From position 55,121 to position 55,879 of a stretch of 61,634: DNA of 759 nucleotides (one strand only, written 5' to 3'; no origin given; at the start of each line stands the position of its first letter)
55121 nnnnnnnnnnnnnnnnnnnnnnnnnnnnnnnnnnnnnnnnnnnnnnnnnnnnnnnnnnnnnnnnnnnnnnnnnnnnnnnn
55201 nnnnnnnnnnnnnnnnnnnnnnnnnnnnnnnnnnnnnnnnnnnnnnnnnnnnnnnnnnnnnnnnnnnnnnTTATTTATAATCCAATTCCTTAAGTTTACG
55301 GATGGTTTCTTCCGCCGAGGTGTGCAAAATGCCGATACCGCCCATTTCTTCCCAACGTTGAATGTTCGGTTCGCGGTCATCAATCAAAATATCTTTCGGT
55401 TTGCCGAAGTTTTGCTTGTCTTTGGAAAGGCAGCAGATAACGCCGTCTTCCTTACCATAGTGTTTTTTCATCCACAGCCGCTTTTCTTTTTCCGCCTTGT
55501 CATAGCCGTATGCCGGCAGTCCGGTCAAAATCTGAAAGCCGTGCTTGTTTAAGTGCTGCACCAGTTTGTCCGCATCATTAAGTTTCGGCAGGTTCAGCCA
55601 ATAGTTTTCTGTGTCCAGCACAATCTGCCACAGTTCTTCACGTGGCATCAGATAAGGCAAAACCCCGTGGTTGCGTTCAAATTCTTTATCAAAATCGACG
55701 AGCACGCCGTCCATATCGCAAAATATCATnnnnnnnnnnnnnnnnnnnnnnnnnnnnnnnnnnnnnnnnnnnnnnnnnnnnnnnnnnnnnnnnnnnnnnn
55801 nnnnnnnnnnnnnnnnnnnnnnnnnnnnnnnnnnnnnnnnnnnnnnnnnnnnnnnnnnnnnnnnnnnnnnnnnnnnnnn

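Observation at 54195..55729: Translationally coupled HAD 5'-nucleotidase + zeta-toxin-like kinase: possible kinase/phosphatase toxin-antidote or nucleotide-targeting module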

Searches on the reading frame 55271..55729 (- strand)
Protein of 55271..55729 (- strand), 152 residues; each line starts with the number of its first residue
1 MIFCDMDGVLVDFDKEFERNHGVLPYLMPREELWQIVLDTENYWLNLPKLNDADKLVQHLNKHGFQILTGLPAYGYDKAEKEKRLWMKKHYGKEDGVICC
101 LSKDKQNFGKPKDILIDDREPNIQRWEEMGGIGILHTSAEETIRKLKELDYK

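Call 3: search_protein_families(library=pfam, proteins=[window:55271-55729:-], max_evalue=0.1)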
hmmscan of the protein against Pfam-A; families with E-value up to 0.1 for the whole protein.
window:55271-55729:- (152 aa): 4 families
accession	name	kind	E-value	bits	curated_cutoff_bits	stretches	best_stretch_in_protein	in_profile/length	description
PF06941.18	NT5C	-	1.3e-08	35.3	24.8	1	30-139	50-153/180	5' nucleotidase, deoxy (Pyrimidine), cytosolic type C protein (NT5C)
PF16592.10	Cas9_REC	-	0.04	13.1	25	1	15-98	235-307/541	REC lobe of CRISPR-associated endonuclease Cas9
PF00702.32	Hydrolase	-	0.069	14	26.4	1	2-144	4-129/191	haloacid dehalogenase-like hydrolase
PF00903.31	Glyoxalase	-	0.081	13.8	20.6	0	41-78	69-106/121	Glyoxalase/Bleomycin resistance protein/Dioxygenase superfamily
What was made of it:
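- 55271..55729 (-): NT5C-type HAD phosphatase gene (152 aa). Motif I is D5-x-D7, motif II T69, motif III K105, motif IV D117-D118. The stop codon TAA lies at 55273-55271. Pfam NT5C 35.3 bits against a cut-off of 24.8 (call 3).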

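Call 4: search_protein_families(library=padloc, proteins=[window:55271-55729:-], max_evalue=0.1)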
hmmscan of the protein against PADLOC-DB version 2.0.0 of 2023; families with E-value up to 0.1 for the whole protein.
window:55271-55729:- (152 aa): 0 families

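Call 5: search_protein_families(library=ncbifam, proteins=[window:55271-55729:-], max_evalue=0.1)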
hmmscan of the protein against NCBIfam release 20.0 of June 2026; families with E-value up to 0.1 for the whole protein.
window:55271-55729:- (152 aa): 1 family
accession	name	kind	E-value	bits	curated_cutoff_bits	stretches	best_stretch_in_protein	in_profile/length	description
TIGR01509.1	HAD-SF-IA-v3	subfamily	6.6e-05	23.1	29.4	1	41-134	58-152/154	HAD-IA family hydrolase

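Call 8: search_solved_structures(query=window:55271-55729:-, max_evalue=1, show_alignments=3)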
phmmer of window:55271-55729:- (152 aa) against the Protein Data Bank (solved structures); distinct sequences matched with E-value up to 1: 11.
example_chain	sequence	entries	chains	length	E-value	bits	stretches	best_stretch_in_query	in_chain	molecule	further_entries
4mum_A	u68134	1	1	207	0.001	22.3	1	39-130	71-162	Mitochondrial 5' nucleotidase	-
2jao_A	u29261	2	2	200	0.0025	21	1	36-129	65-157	5'(3')-DEOXYRIBONUCLEOTIDASE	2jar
1mh9_A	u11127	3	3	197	0.006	19.7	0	39-123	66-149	deoxyribonucleotidase | 5(3)-deoxyribonucleotidase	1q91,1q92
4mwo_A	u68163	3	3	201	0.0065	19.6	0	39-123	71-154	5'(3')-deoxyribonucleotidase, mitochondrial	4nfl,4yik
4l6a_A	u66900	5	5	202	0.0067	19.6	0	39-123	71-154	5'(3')-deoxyribonucleotidase, mitochondrial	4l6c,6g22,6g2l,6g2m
1z4i_A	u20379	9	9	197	0.026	17.7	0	39-123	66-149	5'(3')-deoxyribonucleotidase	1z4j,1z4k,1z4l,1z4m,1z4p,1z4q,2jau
2i7d_A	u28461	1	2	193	0.05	16.8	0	42-123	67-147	5'(3')-deoxyribonucleotidase, cytosolic type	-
4l57_A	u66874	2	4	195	0.052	16.7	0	42-123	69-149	5'(3')-deoxyribonucleotidase, cytosolic type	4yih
6g2n_A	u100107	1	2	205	0.063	16.4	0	39-121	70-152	5'(3')-deoxyribonucleotidase, cytosolic type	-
3u13_A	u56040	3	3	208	0.23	14.6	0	37-123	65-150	artificial protein OR51 | DE NOVO DESIGNED CYSTEINE ESTERASE ECH13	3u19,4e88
8hxs_A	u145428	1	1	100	0.32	14.1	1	39-117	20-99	T-cell surface glycoprotein CD8 alpha chain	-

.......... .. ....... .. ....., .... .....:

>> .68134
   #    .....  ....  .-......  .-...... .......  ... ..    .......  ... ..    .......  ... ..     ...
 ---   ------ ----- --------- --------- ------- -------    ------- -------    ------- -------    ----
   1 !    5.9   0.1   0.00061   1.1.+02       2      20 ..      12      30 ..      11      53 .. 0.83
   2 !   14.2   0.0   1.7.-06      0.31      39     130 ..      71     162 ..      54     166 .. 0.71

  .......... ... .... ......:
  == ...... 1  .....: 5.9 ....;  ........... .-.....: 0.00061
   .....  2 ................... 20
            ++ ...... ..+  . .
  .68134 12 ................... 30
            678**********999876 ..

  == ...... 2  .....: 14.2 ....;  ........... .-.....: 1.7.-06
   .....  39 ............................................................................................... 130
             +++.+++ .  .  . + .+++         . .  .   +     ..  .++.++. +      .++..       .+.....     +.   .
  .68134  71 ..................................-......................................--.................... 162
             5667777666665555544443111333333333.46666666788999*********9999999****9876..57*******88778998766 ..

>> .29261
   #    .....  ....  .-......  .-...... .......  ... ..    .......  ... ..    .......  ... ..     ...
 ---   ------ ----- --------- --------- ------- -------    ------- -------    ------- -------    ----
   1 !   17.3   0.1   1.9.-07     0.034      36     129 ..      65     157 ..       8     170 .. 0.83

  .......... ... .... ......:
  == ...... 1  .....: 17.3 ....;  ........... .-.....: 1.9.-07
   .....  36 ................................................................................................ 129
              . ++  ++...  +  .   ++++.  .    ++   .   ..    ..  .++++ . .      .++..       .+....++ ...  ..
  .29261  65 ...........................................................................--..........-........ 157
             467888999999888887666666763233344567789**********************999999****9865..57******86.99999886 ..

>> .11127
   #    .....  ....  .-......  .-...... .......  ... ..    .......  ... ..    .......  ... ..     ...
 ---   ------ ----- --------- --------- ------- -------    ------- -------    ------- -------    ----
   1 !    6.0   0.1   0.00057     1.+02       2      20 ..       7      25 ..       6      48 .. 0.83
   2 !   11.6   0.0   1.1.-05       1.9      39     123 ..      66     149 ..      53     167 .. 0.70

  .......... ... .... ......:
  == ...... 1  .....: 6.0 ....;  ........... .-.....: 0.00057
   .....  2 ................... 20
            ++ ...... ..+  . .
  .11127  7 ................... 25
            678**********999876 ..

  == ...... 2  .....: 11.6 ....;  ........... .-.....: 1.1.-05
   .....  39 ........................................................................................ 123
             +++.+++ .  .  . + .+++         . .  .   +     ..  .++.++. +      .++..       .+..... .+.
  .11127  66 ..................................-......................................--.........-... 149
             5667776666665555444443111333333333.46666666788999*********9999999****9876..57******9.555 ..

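Call 23: find_homologous_proteins(query=window:55271-55729:-, max_evalue=0.001)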
Query window:55271-55729:- (152 aa): 759 proteins with E <= 0.001 among 782 candidates; the best 120 are listed.
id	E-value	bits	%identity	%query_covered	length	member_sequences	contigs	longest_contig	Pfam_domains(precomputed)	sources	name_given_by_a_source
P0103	9.7e-97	339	96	100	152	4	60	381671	PF06941.18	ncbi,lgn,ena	-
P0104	2.4e-96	338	95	100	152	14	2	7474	PF06941.18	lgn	-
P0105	2.6e-96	338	95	100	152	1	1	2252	PF06941.18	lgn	-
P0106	3.5e-96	338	95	100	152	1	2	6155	PF06941.18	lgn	-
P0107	3.1e-93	328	93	99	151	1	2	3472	PF06941.18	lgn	-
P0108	3.5e-93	328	92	100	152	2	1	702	PF06941.18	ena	-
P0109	2.2e-92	325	91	100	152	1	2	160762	PF06941.18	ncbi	-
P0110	5.4e-92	324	91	100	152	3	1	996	PF06941.18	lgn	-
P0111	3.4e-90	318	89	100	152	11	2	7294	PF06941.18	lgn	-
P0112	4.2e-89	315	88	100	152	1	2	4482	PF06941.18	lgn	-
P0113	1.4e-88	313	88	100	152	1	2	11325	PF06941.18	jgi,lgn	-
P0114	1.1e-86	307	86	100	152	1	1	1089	PF06941.18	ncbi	-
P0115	2.1e-84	299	82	100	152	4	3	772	PF06941.18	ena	-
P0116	2.4e-84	299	82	100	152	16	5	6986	PF06941.18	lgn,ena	-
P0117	6.5e-84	298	82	100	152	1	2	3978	PF06941.18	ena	-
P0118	4.3e-83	295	81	100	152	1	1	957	PF06941.18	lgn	-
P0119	1.8e-82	293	84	97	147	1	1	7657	PF06941.18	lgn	-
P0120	4.6e-82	292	83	99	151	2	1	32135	PF06941.18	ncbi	-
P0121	4.9e-82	292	82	99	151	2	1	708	PF06941.18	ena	-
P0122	8.3e-81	288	81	99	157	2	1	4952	PF06941.18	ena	-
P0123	1.2e-78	281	79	99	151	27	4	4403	PF06941.18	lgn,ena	-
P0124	2.5e-78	280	80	99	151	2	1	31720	PF06941.18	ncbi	-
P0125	8.7e-78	278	78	99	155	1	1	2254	PF06941.18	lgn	-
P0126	3.0e-77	276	78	100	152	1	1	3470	PF06941.18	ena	-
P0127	4.5e-77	275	79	99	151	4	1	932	PF06941.18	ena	-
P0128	7.6e-77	275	77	100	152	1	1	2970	PF06941.18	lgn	-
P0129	1.1e-76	274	77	100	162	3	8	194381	PF06941.18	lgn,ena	-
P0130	3.7e-76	273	77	100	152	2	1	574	PF06941.18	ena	-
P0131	8.2e-76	271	75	100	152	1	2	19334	PF06941.18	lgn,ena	-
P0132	9.3e-76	271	76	100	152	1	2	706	PF06941.18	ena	-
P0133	2.0e-75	270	76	98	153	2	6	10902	PF06941.18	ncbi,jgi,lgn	jgi:5'(3')-deoxyribonucleotidase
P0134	2.0e-75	270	76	100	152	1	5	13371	PF06941.18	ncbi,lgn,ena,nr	ncbi:MAG: hypothetical protein IKW39_00375 [Alphaproteobacteria bacterium]|nr:hypothetical protein [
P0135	2.9e-75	270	74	100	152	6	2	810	PF06941.18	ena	-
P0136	4.0e-75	269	78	99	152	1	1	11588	PF06941.18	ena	-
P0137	5.9e-75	269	74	100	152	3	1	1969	PF06941.18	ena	-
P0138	6.8e-75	268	75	100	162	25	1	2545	PF06941.18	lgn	-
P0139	1.2e-74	268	76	100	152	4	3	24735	PF06941.18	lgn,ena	-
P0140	1.8e-74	267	74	100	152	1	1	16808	PF06941.18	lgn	-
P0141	2.2e-74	267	74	100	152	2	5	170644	PF06941.18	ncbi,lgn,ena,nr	ncbi:MAG: hypothetical protein IKW58_01890 [Alphaproteobacteria bacterium]|nr:hypothetical protein [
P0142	9.0e-74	265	76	100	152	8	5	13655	PF06941.18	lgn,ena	-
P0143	1.2e-73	264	74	100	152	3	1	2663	PF06941.18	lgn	-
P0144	1.9e-73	264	74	100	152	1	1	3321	PF06941.18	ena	-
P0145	5.8e-73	262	74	100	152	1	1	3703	PF06941.18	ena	-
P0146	1.0e-71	258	75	100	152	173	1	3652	PF06941.18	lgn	-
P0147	1.4e-70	254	71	100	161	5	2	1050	PF06941.18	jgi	-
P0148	2.6e-70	254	75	98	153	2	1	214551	PF06941.18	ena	-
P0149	2.8e-70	253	75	95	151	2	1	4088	PF06941.18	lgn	-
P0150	8.1e-70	252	71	100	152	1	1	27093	PF06941.18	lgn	-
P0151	8.2e-70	252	70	100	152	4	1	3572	PF06941.18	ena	-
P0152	3.3e-69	250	72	98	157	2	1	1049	PF06941.18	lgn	-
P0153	3.9e-69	250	72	98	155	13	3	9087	PF06941.18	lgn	-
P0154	5.0e-69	249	72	100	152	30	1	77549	PF06941.18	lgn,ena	-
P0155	1.3e-68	248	74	100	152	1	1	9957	PF06941.18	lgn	-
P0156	3.1e-68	247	69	99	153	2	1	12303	PF06941.18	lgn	-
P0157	3.2e-68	247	70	100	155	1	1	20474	PF06941.18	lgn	-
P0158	1.1e-67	245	70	99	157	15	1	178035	PF06941.18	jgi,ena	-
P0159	3.5e-67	243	69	100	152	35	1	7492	PF06941.18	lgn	-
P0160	4.2e-67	243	71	100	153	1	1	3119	PF06941.18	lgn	-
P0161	2.4e-66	241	69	100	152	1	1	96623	PF06941.18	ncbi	-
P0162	4.9e-66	240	69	97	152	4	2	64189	PF06941.18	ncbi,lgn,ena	-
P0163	8.2e-65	236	69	97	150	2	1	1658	PF06941.18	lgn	-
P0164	6.7e-64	233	67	100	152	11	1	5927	PF06941.18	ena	-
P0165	2.0e-63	231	66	100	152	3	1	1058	PF06941.18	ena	-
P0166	2.2e-62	228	65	97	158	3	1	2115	PF06941.18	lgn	-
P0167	2.8e-62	227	65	100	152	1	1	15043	PF06941.18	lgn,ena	-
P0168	1.0e-61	226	65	100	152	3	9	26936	PF06941.18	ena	-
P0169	9.2e-61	222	66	100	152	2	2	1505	PF06941.18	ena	-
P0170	1.7e-60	222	65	100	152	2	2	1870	PF06941.18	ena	-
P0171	2.3e-60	221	64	100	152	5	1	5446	PF06941.18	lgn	-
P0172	3.9e-60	220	66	100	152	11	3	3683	PF06941.18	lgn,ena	-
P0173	3.2e-59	217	63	100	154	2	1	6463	PF06941.18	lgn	-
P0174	5.5e-59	217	70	100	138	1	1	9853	PF06941.18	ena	-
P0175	1.2e-58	216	63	99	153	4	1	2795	PF06941.18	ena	-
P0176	4.4e-58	214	62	99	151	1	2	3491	PF06941.18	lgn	-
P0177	1.0e-57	213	63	100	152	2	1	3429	PF06941.18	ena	-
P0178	3.0e-57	211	63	99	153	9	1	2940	PF06941.18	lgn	-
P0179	1.7e-56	209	63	100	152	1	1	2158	PF06941.18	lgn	-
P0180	2.2e-56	208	62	100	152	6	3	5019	PF06941.18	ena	-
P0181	5.2e-56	207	61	100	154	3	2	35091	PF06941.18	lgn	-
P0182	1.9e-55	205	63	97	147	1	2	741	PF06941.18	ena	-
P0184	2.6e-54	201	70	81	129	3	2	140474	PF06941.18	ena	-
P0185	2.9e-54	201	61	97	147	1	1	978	PF06941.18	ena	-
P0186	3.0e-54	201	60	98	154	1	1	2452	PF06941.18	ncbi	-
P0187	3.8e-54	201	60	97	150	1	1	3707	PF06941.18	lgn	-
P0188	4.8e-54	201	62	99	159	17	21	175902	PF06941.18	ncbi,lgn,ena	-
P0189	2.2e-53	198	62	99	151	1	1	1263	PF06941.18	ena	-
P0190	2.8e-50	188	57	97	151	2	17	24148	PF06941.18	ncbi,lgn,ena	-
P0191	1.2e-49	186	58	98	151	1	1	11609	PF06941.18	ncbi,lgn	ncbi:MAG: 5' nucleotidase, NT5C type [Alphaproteobacteria bacterium]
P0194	4.9e-48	181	56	97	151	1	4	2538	PF06941.18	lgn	-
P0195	2.9e-47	179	53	99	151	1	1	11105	PF06941.18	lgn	-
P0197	5.1e-47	178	81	66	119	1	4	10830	PF06941.18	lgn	-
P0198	8.1e-47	177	56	98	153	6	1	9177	PF06941.18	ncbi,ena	-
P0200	1.2e-46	176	54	98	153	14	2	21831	PF06941.18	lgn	-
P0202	2.0e-46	176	53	100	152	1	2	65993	PF06941.18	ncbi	-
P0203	2.4e-46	176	53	99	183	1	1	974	PF06941.18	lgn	-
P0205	5.7e-46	174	52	98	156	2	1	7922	PF06941.18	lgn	-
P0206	6.9e-46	174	58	95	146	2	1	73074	PF06941.18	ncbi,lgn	-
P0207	1.0e-45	174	54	100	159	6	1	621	PF06941.18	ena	-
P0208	1.4e-45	173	56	98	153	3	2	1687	PF06941.18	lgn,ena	-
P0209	3.8e-45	172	55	98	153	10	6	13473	PF06941.18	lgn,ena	-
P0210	1.0e-43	167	50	98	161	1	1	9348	PF06941.18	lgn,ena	-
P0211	1.1e-43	167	53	100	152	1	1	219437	PF06941.18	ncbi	-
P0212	1.5e-43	167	54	99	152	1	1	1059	PF06941.18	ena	-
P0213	2.7e-43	166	57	98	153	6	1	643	PF06941.18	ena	-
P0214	3.7e-43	165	54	100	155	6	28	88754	PF06941.18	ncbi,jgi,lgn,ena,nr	ncbi:MAG: hypothetical protein IJO11_05640 [Alphaproteobacteria bacterium]|nr:hypothetical protein [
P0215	7.9e-42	161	52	98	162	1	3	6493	PF06941.18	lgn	-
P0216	4.4e-40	155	51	97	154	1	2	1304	PF06941.18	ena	-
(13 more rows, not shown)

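Call 29: find_encoding_contigs(protein=P0211, flank=6000, max_places=2)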
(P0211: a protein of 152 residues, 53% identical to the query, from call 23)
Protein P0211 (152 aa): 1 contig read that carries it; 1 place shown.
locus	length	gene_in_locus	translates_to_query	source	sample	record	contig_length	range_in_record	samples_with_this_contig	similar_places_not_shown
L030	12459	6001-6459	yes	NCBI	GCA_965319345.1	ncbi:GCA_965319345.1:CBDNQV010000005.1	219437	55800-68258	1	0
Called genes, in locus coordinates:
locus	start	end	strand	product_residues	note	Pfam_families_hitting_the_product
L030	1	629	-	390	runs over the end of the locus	PF01743:PolyA_pol, PF12627:PolyA_pol_RNAbd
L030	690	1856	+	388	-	PF01612:DNA_pol_A_exo1, PF00570:HRDC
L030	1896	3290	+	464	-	PF00023:Ank (faint), PF12796:Ank_2 (weak), PF13606:Ank_3 (faint), PF13637:Ank_4 (faint), PF13857:Ank_5 (faint), PF12796:Ank_2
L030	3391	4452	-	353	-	-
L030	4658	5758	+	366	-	-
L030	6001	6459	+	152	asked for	PF06941:NT5C (weak)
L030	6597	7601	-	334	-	PF00438:S-AdoMet_synt_N, PF02772:S-AdoMet_synt_M, PF02773:S-AdoMet_synt_C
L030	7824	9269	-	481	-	PF12796:Ank_2 (weak), PF13606:Ank_3 (faint), PF13637:Ank_4 (faint), PF00023:Ank (faint), PF12796:Ank_2, PF13857:Ank_5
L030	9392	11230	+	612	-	PF00005:ABC_tran, PF02463:SMC_N (faint), PF03193:RsgA_GTPase (faint), PF03308:MeaB (faint), PF12848:ABC_tran_Xtn, PF00005:ABC_tran, PF13304:AAA_21 (weak), PF16326:ABC_tran_CTD, +3 more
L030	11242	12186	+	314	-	PF00561:Abhydrolase_1, PF12146:Hydrolase_4 (faint), PF12697:Abhydrolase_6, PF00326:Peptidase_S9 (faint)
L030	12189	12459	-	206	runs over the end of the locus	-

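Call 30: find_encoding_contigs(protein=P0214, flank=6000, max_places=3)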
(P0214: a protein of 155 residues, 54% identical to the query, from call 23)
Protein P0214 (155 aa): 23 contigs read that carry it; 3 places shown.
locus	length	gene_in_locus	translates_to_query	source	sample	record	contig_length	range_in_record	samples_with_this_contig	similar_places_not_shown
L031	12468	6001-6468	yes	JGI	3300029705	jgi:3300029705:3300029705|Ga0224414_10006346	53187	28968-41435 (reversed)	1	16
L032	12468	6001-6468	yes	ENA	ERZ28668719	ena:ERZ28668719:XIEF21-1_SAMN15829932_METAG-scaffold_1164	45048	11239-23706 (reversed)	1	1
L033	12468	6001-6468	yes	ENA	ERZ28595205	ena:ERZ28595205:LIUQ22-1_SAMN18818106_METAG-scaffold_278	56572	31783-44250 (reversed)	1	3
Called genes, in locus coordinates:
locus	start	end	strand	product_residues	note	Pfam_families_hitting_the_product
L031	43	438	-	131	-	PF03724:META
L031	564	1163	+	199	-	PF01121:CoaE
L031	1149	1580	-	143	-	-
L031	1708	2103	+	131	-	-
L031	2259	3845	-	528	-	PF00009:GTP_EFTU, PF01926:MMR_HSR1 (weak), PF22042:EF-G_D2, PF03144:GTP_EFTU_D2, PF16658:RF3_C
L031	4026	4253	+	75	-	-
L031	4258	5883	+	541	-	PF06418:CTP_synth_N, PF00117:GATase, PF07722:Peptidase_C26 (faint)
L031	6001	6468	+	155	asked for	PF06941:NT5C (faint)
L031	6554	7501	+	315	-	-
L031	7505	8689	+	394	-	PF14559:TPR_19 (faint), PF13174:TPR_6 (faint)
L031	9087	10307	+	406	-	PF23106:EGF_Teneurin (faint), PF25024:EGF_TEN (weak)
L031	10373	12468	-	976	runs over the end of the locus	PF02739:5_3_exonuc_N, PF01367:5_3_exonuc, PF00476:DNA_pol_A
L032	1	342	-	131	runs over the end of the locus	PF03724:META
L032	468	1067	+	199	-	PF01121:CoaE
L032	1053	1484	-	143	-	-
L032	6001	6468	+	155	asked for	PF06941:NT5C (faint)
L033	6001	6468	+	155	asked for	PF06941:NT5C (faint)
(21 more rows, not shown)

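Call 31: find_encoding_contigs(protein=P0188, flank=6000, max_places=3)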
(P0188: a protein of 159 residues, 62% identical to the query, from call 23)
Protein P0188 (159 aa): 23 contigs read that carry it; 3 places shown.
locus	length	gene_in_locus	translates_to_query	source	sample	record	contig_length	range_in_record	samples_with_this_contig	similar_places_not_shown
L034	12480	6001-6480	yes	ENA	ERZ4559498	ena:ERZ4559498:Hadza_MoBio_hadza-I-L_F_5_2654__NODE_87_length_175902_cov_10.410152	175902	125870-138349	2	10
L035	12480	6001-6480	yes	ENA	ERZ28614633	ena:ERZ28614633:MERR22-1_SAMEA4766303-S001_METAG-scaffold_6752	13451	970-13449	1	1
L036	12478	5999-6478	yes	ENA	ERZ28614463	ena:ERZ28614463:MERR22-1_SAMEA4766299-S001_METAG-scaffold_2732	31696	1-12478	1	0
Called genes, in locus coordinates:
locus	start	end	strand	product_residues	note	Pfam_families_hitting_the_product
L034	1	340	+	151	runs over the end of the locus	PF11220:DUF3015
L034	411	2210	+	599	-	PF25225:DUF7843, PF13387:Lnb_N, PF25222:DUF7840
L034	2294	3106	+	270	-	-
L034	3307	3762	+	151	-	-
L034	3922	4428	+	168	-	-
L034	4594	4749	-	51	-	PF13384:HTH_23, PF13518:HTH_28, PF13551:HTH_29 (weak), PF13412:HTH_24 (weak)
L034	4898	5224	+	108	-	-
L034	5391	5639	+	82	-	-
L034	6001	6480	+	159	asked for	PF06941:NT5C (faint)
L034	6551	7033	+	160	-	-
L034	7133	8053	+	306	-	-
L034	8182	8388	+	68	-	-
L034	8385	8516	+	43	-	-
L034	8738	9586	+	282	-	PF00535:Glycos_transf_2, PF10111:Glyco_tranf_2_2, PF13641:Glyco_tranf_2_3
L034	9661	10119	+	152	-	-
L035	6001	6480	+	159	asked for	PF06941:NT5C (faint)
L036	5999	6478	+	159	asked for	PF06941:NT5C (faint)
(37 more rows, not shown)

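Call 35: predict_structure(alignment_id=A3)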
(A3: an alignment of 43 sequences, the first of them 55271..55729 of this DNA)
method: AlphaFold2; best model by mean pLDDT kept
length: 152 residues; sequences in the alignment: 43
mean_pLDDT: 94.6   pTM: 0.88
mean pLDDT of the five models: 94.6, 93.9, 93.8, 93.7, 93.6
residues with pLDDT >= 90: 138; 70-90: 13; 50-70: 1; < 50: 0
segments of 3 or more residues with pLDDT < 50: none
pLDDT, mean of each block of 10 residues (from residue 1): 96 94 93 93 96 97 95 88 96 91 95 97 97 98 96 74
secondary structure, 60 per line:
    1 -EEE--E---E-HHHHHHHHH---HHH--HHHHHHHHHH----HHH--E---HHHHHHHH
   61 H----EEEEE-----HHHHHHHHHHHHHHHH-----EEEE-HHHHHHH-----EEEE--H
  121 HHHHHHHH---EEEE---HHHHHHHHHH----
elements in order: E2-4 H13-21 H30-39 H53-61 E66-70 H76-91 E97-100 H102-108 E114-117 H120-128 E132-135 H139-148
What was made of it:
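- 55271..55729 (-): AF2 pLDDT 94.6 (call 35).
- On NT5C 5'(3')-deoxyribonucleotidase (PF06941): The cap is shorter than in mdN (secondary structure, call 35).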
